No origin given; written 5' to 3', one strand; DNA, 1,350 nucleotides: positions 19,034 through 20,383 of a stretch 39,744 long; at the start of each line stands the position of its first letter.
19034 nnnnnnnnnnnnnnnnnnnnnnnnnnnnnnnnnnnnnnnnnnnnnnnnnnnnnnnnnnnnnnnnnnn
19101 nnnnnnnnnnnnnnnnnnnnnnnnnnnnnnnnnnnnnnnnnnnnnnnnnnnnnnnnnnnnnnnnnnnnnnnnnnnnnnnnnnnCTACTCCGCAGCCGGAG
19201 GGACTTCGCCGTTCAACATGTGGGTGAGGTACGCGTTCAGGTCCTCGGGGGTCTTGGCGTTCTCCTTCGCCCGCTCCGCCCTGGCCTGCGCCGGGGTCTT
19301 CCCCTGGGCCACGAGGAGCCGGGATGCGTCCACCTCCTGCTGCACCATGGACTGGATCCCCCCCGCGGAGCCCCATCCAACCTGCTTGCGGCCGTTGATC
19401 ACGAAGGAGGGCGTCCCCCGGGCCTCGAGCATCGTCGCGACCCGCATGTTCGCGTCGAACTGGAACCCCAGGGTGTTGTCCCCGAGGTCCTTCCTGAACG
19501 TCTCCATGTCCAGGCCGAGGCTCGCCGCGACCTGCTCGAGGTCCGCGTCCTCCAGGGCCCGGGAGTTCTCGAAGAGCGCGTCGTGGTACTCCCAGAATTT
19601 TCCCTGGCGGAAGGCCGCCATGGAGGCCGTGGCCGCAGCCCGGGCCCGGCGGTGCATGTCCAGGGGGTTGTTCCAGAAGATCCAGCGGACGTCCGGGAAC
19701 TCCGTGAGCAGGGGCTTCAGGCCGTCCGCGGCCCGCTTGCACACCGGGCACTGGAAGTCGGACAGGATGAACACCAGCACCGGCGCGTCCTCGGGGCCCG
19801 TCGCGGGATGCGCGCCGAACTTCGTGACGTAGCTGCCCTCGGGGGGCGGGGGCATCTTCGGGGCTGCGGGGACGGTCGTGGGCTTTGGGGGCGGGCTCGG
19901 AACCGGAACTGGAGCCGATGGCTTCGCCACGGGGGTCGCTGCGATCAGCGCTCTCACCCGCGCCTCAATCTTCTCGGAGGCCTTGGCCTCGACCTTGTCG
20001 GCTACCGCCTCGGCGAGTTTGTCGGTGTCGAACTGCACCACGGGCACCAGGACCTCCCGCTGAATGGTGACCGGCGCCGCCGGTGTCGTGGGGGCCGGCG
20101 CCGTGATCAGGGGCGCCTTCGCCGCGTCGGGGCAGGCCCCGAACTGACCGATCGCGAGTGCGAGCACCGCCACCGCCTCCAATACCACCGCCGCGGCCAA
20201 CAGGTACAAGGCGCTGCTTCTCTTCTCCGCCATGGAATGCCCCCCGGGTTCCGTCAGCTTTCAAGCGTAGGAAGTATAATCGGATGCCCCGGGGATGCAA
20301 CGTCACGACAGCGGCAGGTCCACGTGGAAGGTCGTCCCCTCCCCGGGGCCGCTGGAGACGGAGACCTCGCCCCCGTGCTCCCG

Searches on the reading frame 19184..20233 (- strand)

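Call 10: search_protein_families(library=pfam, proteins=[window:19184-20233:-], max_evalue=0.001)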
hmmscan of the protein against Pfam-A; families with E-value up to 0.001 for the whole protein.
window:19184-20233:- (349 aa): 3 families
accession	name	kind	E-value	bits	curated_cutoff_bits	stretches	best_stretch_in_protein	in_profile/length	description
PF01323.26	DSBA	-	1.8e-15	57.7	25.6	1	158-289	6-180/191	DSBA-like thioredoxin domain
PF13462.12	Thioredoxin_4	-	4.7e-15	56.6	23.2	1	142-284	5-150/165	Thioredoxin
PF13743.12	Thioredoxin_5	-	0.00024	21.3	27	1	218-280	101-164/186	Thioredoxin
